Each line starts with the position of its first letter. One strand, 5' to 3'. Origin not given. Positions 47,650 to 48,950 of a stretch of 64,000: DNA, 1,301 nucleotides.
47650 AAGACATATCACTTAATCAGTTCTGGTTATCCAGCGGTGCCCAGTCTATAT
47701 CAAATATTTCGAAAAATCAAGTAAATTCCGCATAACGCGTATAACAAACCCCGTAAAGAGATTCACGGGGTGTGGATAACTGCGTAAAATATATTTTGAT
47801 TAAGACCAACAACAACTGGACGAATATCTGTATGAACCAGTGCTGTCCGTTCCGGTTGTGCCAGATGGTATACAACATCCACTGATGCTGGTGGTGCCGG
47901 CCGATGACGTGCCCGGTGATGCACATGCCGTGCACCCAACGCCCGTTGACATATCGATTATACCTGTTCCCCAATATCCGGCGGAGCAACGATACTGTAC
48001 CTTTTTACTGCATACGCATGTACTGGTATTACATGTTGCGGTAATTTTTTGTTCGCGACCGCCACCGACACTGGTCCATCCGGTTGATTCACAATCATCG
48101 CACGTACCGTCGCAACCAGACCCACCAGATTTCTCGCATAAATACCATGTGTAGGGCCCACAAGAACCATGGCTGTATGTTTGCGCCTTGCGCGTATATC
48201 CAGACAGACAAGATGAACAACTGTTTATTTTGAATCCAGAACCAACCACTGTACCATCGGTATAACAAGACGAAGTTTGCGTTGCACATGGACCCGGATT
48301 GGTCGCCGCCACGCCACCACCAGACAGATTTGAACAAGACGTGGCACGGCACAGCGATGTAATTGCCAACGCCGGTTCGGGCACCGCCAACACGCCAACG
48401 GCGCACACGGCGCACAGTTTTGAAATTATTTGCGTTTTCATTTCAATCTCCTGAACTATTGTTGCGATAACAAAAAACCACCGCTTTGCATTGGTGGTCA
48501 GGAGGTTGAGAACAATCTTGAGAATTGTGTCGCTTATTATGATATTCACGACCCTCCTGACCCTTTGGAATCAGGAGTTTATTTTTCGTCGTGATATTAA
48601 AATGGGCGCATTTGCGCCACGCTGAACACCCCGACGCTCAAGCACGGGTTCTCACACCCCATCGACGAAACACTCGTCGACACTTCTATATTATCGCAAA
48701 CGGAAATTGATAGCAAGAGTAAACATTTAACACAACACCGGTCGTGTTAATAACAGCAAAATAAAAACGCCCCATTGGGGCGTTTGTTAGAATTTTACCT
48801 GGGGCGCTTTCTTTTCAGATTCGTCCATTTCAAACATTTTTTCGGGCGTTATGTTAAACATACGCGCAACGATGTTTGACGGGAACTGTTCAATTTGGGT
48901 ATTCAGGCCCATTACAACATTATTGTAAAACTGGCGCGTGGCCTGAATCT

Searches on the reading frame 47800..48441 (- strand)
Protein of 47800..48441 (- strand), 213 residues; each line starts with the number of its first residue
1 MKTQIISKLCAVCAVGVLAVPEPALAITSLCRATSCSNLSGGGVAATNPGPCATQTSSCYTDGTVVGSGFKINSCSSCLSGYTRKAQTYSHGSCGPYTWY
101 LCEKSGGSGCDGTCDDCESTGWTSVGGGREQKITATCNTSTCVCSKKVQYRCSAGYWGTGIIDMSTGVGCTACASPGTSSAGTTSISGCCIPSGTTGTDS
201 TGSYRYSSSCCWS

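Call 18: find_encoding_contigs(protein=window:47800-48441:-, flank=10000, max_places=10)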
Protein window:47800-48441:- (213 aa): 7 contigs read that carry it; 3 places shown.
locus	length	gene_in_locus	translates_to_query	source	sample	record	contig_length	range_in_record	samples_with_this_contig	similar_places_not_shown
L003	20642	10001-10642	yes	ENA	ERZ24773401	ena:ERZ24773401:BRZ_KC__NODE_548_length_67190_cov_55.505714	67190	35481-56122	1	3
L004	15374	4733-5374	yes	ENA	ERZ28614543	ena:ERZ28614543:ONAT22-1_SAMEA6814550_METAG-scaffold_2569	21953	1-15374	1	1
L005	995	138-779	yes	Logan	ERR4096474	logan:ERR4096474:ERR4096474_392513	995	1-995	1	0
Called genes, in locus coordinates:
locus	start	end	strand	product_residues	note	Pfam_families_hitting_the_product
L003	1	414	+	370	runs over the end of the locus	PF01702:TGT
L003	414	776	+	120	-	-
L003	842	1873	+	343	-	-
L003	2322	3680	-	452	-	PF07719:TPR_2 (faint), PF13428:TPR_14 (faint), PF14559:TPR_19 (faint), PF24575:TPR_Slam (weak), PF04575:SlipAM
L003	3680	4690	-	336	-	-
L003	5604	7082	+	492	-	PF01336:tRNA_anti-codon, PF00152:tRNA-synt_2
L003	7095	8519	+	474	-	-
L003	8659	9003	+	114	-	PF00313:CSD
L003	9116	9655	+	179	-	PF04011:LemA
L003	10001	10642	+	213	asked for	-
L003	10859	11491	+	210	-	PF00163:Ribosomal_S4, PF01479:S4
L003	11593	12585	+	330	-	PF00579:tRNA-synt_1b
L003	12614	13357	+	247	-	PF04402:SIMPL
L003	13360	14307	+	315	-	PF02899:Phage_int_SAM_1, PF13495:Phage_int_SAM_4 (weak), PF00589:Phage_integrase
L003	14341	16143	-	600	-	PF00753:Lactamase_B, PF12706:Lactamase_B_2, PF22505:RNase_J_b_CASP, PF17770:RNase_J_C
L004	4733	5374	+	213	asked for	-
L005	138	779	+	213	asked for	-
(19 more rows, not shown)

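Call 19: find_homologous_proteins(query=window:47800-48441:-, max_evalue=0.001)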
Query window:47800-48441:- (213 aa): 9 proteins with E <= 0.001 among 311 candidates.
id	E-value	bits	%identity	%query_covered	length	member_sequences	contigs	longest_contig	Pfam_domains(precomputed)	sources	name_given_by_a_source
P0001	1.1e-129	449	98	100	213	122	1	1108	-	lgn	-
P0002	8.6e-124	429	94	100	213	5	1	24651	-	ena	-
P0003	3.3e-49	185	95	45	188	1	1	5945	-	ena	-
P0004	1.1e-38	151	46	100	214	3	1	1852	-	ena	-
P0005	6.1e-37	145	45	100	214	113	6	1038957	-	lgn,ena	-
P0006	1.3e-35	141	46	99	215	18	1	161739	-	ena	-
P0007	2.6e-34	137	49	75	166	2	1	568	-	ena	-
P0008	6.2e-23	100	41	75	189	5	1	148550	-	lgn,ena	-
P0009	2.3e-12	65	36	97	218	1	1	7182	-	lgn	-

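Call 20: find_encoding_contigs(protein=P0005, flank=3000, max_places=6)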
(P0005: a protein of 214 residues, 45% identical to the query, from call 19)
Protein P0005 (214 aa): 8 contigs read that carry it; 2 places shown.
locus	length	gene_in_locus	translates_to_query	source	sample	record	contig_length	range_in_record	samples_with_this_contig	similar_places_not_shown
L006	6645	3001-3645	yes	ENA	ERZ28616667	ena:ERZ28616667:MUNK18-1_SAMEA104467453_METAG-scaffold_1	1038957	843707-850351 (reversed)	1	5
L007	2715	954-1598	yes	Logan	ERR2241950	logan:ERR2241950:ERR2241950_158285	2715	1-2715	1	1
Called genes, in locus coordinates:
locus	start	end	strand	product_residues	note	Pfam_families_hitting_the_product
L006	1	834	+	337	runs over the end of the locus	PF01018:GTP1_OBG, PF01926:MMR_HSR1, PF02421:FeoB_N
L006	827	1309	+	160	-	-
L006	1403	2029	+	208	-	PF00210:Ferritin, PF02915:Rubrerythrin, PF23458:DUF7130 (weak), PF21349:RUBY_RBDX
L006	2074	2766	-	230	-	-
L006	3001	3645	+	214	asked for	-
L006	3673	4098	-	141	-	PF16242:Pyrid_ox_like, PF01243:PNPOx_N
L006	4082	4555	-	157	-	-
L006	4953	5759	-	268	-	PF01636:APH (weak)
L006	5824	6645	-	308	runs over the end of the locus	PF03462:PCRF, PF00472:RF-1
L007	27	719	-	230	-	-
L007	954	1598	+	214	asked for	-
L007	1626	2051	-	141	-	PF16242:Pyrid_ox_like, PF01243:PNPOx_N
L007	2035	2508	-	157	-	-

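Call 21: find_encoding_contigs(protein=P0006, flank=3000, max_places=6)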
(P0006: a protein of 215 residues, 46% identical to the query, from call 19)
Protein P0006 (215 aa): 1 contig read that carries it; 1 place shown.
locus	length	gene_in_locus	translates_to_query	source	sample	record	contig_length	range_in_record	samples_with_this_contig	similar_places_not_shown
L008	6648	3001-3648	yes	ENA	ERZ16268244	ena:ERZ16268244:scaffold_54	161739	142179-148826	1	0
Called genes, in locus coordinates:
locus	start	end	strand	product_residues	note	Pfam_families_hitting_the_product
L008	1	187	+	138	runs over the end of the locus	-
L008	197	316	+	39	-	-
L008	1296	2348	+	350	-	-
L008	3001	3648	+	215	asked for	-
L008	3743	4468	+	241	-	PF01026:TatD_DNase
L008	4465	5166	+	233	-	PF00899:ThiF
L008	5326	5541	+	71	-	PF04070:DUF378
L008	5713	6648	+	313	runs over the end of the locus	PF05045:RgpF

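Call 22: find_encoding_contigs(protein=P0008, flank=3000, max_places=6)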
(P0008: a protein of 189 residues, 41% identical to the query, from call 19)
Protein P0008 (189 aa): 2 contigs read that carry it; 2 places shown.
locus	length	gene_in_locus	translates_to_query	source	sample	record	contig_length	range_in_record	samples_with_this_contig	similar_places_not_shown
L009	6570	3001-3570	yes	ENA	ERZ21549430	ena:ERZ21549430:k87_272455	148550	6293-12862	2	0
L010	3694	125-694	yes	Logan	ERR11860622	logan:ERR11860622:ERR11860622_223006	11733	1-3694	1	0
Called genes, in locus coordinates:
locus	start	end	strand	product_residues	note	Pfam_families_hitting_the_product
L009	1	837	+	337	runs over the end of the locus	PF01018:GTP1_OBG, PF03308:MeaB (faint), PF01926:MMR_HSR1, PF02421:FeoB_N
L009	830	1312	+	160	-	-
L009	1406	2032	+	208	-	PF00210:Ferritin, PF02915:Rubrerythrin, PF23458:DUF7130 (weak), PF21349:RUBY_RBDX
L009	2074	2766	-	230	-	-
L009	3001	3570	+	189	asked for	-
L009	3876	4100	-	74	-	-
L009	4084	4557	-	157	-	-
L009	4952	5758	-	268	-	PF01636:APH (weak)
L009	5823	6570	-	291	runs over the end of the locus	PF03462:PCRF, PF00472:RF-1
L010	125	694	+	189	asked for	-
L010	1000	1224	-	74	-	-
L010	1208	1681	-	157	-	-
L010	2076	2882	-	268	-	PF01636:APH (weak)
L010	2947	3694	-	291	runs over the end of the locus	PF03462:PCRF, PF00472:RF-1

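Call 23: find_encoding_contigs(protein=P0009, flank=3000, max_places=6)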
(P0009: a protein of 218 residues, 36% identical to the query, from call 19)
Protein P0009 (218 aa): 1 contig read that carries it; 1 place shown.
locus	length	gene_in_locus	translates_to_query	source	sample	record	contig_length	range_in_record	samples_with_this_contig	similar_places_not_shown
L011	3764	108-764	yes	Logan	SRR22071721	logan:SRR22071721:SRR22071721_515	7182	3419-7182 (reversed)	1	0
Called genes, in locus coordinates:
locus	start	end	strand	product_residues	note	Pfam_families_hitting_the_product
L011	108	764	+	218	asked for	-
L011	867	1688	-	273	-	PF13413:HTH_25, PF13464:RodZ_C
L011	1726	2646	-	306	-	PF01207:Dus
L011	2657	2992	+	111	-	-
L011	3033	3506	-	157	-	PF03073:TspO_MBR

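Call 78: search_protein_families(library=pfam, max_evalue=0.001, proteins=[window:47800-48441:-])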
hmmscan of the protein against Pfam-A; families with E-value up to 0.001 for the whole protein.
window:47800-48441:- (213 aa): 0 families

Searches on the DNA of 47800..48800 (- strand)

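Call 13: search_rna_families(source=window, start=48380, end=48800, threshold=evalue, max_evalue=10, show_alignments=3)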
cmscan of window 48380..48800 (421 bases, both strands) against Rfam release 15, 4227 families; matches with E-value up to 10: 4.
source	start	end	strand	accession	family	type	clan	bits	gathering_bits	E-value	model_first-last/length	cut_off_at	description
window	48756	48787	-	RF00489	ctRNA_p42d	Gene; antisense;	-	20.8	50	0.049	1-46/46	no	ctRNA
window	48715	48788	+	RF02427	SpF10_sRNA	Gene; sRNA;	-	19.9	60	0.29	1-57/57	no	Streptococcus sRNA SpF10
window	48439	48503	-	RF03012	Mu-gpT-DE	Gene; sRNA;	-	17.1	49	0.22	1-53/53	no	Mu-gpT-DE RNA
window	48762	48800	-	RF02427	SpF10_sRNA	Gene; sRNA;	-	14.5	60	8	16-57/57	5'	Streptococcus sRNA SpF10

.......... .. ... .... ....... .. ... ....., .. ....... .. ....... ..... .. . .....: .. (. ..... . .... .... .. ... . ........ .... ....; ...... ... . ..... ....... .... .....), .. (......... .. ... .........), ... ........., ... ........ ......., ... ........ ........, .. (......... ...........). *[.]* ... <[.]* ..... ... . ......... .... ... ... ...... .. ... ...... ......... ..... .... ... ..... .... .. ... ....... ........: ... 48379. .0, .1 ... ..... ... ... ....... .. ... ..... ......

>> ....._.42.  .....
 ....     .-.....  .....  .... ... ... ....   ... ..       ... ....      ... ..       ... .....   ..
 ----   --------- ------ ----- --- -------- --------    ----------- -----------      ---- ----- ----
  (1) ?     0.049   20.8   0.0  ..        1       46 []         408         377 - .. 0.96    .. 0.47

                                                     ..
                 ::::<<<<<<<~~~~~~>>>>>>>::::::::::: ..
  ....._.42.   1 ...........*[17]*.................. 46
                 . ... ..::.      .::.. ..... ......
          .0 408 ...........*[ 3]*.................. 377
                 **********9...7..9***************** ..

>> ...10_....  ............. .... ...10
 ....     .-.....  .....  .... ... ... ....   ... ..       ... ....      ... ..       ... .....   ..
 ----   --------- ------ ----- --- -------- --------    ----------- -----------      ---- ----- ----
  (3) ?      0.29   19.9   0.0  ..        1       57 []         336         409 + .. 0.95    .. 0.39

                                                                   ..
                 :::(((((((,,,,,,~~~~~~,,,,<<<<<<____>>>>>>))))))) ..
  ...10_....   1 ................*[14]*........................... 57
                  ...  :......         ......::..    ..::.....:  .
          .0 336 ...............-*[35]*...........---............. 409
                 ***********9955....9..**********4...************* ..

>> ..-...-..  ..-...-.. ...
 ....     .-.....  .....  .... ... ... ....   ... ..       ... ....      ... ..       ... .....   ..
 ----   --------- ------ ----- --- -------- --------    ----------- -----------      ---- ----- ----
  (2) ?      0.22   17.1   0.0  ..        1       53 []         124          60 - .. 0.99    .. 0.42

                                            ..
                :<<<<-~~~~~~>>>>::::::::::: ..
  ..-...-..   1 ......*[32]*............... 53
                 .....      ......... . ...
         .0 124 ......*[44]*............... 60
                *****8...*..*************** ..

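Call 64: search_rna_families(sources=[L008, L133, L135, L141, L143, L149, L151, L154, L167, L206, L219, L253, L017, L122], threshold=gathering)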
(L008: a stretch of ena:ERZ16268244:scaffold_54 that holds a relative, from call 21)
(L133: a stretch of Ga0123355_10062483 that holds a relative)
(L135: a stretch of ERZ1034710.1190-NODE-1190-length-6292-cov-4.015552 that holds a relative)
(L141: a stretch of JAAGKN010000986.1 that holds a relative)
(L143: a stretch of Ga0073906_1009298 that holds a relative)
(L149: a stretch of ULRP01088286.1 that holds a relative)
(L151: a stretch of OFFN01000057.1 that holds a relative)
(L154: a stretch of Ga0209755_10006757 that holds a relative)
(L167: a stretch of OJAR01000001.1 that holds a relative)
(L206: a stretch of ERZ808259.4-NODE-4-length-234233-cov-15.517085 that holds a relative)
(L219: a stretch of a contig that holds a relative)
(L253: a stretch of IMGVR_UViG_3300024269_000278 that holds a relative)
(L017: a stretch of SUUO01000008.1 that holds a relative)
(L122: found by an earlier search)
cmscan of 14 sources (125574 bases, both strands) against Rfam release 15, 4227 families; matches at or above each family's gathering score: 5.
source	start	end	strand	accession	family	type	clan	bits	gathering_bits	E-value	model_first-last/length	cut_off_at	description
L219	578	651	+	RF00005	tRNA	Gene; tRNA;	CL00001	70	29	6.2e-13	1-71/71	no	tRNA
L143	1564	1636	-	RF00005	tRNA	Gene; tRNA;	CL00001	69.1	29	1.1e-12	1-71/71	no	tRNA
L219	9153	9225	-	RF00005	tRNA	Gene; tRNA;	CL00001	69.1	29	1.1e-12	1-71/71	no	tRNA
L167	1186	1256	+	RF00005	tRNA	Gene; tRNA;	CL00001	62.9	29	5.6e-11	1-71/71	no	tRNA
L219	1196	1268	+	RF00005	tRNA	Gene; tRNA;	CL00001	53.9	29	1.7e-08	1-71/71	no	tRNA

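Call 69: search_dna_similar(query=window:48470-48685:-, collection=phages, mode=distant, max_evalue=0.001, max_rows=10)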
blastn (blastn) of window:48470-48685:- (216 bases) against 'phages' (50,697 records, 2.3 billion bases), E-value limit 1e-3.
No match.
